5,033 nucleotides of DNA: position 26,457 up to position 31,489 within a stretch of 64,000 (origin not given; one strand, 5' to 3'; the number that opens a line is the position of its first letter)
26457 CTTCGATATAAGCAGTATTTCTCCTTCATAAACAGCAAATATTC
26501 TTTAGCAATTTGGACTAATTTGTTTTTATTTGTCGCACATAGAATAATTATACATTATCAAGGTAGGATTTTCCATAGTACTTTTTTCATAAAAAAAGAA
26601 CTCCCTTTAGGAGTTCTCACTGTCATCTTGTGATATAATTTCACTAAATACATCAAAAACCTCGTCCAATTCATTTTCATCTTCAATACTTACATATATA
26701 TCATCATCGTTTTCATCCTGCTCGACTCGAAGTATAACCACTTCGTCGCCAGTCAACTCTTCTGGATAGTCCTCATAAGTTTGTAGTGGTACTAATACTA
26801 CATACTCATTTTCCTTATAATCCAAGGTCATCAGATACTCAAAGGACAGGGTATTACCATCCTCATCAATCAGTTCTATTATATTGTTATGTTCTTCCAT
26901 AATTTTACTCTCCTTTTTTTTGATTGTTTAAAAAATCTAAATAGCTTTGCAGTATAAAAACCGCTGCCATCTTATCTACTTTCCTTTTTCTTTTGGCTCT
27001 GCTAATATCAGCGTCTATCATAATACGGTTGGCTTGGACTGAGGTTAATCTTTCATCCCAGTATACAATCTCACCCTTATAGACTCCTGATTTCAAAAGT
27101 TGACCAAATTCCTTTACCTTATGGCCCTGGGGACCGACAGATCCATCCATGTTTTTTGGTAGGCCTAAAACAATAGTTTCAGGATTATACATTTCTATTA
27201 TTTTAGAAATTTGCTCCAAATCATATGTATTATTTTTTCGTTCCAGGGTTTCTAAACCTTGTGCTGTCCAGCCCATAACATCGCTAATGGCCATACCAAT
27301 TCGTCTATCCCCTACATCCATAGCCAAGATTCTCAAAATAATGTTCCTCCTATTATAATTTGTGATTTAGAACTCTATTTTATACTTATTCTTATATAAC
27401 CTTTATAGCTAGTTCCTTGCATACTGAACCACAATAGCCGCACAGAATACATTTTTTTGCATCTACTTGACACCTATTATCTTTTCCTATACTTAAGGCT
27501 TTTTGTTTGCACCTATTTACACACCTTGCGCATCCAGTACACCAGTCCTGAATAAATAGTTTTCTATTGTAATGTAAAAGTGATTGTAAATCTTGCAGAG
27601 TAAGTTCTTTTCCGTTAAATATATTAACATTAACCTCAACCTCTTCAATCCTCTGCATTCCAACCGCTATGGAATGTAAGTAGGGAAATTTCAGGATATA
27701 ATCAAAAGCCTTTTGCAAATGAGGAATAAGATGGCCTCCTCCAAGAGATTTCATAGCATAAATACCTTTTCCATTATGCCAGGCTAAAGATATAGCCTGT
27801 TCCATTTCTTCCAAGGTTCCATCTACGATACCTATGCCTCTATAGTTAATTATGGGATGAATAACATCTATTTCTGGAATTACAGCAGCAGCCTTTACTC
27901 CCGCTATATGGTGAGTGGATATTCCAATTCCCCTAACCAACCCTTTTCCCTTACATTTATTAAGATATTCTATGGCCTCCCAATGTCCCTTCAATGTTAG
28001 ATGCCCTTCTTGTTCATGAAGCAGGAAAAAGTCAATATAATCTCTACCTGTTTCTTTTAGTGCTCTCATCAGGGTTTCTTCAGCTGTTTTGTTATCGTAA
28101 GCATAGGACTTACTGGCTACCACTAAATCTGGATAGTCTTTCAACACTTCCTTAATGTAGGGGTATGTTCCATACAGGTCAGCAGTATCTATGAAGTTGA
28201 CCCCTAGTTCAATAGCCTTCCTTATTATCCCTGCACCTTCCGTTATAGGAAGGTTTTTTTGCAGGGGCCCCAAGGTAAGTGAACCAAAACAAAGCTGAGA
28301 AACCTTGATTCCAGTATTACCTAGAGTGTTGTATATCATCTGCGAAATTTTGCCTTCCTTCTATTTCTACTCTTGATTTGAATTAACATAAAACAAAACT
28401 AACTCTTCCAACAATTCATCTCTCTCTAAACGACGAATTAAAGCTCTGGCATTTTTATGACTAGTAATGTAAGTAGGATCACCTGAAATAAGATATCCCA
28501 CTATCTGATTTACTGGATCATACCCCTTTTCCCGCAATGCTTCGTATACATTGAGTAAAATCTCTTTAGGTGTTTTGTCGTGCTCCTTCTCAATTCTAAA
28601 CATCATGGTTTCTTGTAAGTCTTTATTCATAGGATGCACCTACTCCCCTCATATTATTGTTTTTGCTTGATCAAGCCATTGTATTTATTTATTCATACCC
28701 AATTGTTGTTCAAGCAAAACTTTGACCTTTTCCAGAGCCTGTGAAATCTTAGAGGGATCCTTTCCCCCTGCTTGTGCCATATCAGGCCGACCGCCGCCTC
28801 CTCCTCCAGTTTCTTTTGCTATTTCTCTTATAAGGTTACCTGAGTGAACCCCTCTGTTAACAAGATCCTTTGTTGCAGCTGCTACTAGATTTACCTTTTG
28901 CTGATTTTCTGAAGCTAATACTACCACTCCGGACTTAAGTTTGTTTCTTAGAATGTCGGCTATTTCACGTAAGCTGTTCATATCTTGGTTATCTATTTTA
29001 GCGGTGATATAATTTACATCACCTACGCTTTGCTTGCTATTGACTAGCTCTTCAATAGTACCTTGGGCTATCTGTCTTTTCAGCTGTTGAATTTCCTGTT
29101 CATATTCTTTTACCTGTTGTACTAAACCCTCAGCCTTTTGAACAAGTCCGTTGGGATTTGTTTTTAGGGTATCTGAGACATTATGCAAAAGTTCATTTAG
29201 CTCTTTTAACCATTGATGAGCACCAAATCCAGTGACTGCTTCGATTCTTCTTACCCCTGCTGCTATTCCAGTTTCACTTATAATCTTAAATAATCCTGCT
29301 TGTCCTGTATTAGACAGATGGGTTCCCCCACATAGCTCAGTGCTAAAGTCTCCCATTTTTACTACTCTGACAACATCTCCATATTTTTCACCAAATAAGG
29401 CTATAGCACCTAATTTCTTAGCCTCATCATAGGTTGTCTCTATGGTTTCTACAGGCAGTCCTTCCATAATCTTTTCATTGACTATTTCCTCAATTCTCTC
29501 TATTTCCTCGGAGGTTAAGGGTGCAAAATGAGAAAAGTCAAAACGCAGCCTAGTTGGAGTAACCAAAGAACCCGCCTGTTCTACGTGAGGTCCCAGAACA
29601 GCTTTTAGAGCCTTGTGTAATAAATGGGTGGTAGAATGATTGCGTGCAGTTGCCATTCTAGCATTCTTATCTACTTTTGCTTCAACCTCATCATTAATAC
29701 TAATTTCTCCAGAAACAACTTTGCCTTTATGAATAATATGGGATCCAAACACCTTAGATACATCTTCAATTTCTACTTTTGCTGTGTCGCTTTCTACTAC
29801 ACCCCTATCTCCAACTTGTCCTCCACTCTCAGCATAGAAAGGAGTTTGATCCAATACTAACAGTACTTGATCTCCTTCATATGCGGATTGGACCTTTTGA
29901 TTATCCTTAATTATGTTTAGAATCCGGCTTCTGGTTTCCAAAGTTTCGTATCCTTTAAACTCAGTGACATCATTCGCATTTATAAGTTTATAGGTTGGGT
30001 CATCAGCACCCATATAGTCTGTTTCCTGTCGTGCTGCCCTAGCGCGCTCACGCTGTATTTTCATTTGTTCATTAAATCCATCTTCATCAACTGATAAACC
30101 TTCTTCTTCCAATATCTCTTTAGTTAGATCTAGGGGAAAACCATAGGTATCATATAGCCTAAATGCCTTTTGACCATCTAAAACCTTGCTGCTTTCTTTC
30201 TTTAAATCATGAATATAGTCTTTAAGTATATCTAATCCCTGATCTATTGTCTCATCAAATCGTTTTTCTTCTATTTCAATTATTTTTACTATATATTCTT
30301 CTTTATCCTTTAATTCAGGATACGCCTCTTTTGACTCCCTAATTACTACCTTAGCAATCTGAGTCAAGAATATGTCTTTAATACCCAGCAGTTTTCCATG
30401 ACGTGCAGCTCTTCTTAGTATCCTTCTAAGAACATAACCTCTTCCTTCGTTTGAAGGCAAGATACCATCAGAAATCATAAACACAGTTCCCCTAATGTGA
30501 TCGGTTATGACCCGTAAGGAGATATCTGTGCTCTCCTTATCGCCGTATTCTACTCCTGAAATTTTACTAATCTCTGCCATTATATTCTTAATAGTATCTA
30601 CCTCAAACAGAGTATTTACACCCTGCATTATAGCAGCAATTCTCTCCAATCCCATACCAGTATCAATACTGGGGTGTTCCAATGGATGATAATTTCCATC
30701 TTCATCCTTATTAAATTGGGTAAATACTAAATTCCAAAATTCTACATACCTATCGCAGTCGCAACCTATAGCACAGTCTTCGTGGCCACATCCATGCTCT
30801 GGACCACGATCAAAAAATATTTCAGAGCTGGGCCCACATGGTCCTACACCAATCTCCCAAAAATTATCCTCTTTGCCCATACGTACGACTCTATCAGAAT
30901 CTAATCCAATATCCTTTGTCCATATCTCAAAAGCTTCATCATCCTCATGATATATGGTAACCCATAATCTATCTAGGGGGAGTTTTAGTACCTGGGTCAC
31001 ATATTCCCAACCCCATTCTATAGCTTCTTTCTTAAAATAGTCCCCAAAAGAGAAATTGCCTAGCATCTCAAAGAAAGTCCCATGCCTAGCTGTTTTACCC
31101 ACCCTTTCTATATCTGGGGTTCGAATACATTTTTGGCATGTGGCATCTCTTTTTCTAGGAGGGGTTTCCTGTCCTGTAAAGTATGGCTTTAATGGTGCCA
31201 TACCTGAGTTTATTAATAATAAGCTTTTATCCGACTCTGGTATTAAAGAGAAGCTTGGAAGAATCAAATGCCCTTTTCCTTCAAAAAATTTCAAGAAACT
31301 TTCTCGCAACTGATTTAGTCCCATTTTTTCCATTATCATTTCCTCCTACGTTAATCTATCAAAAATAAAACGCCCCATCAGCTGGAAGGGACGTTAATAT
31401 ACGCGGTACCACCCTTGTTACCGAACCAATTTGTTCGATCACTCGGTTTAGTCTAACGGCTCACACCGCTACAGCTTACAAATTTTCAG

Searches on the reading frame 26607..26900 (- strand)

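Call 61: search_protein_families(library=pfam, proteins=[window:26607-26900:-], max_evalue=1e-8)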
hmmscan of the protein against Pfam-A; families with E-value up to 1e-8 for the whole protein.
window:26607-26900:- (97 aa): 1 family
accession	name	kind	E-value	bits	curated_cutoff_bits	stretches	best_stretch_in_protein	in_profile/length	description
PF06949.16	DUF1292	-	6.5e-19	69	24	1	13-89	1-74/75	Protein of unknown function (DUF1292)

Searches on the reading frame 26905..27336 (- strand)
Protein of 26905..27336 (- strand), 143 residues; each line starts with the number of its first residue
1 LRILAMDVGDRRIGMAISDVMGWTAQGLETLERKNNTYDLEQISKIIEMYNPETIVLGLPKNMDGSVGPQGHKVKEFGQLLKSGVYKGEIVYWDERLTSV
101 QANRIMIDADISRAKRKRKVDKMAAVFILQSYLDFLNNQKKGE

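Call 61: search_protein_families(library=pfam, proteins=[window:26905-27336:-], max_evalue=1e-8)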
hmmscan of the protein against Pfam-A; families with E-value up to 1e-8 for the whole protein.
window:26905-27336:- (143 aa): 1 family
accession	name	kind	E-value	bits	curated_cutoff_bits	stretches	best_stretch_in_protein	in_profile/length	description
PF03652.20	RuvX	-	2.7e-46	157.7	29.2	1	1-134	1-133/134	Holliday junction resolvase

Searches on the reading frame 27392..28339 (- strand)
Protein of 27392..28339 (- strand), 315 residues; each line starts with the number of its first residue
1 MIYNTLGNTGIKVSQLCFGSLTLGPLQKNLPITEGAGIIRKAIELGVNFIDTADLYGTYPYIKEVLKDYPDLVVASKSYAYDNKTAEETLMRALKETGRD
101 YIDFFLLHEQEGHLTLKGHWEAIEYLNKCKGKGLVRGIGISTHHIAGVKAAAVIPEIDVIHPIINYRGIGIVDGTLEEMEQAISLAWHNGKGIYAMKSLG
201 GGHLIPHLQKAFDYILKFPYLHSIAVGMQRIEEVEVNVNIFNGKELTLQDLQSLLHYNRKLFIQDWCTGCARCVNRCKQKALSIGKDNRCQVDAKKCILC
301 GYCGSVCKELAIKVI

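Call 61: search_protein_families(library=pfam, proteins=[window:27392-28339:-], max_evalue=1e-8)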
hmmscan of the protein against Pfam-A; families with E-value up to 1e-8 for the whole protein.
window:27392-28339:- (315 aa): 1 family
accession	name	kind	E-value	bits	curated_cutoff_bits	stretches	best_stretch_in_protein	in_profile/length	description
PF00248.27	Aldo_ket_red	-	2.3e-21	76.6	24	1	16-204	2-197/291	Aldo/keto reductase family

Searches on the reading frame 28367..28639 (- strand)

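Call 61: search_protein_families(library=pfam, proteins=[window:28367-28639:-], max_evalue=1e-8)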
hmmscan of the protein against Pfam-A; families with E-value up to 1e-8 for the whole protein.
window:28367-28639:- (90 aa): 1 family
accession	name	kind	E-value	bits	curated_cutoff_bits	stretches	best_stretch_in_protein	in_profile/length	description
PF06135.17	IreB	-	4e-38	129.9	25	1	10-85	2-77/78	IreB regulatory phosphoprotein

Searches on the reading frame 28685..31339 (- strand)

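Call 61: search_protein_families(library=pfam, proteins=[window:28685-31339:-], max_evalue=1e-8)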
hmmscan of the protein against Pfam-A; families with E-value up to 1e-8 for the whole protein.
window:28685-31339:- (884 aa): 3 families
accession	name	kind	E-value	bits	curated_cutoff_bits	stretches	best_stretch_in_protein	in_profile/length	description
PF01411.24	tRNA-synt_2c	-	7.1e-208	692.1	30.3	1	11-559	2-551/552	tRNA synthetases class II (A)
PF02272.25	DHHA1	-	5.9e-20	72.1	25.9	1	775-876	2-100/102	DHHA1 domain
PF07973.19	tRNA_SAD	-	1.8e-19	69.8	24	1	657-700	1-44/44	Threonyl and Alanyl tRNA synthetase second additional domain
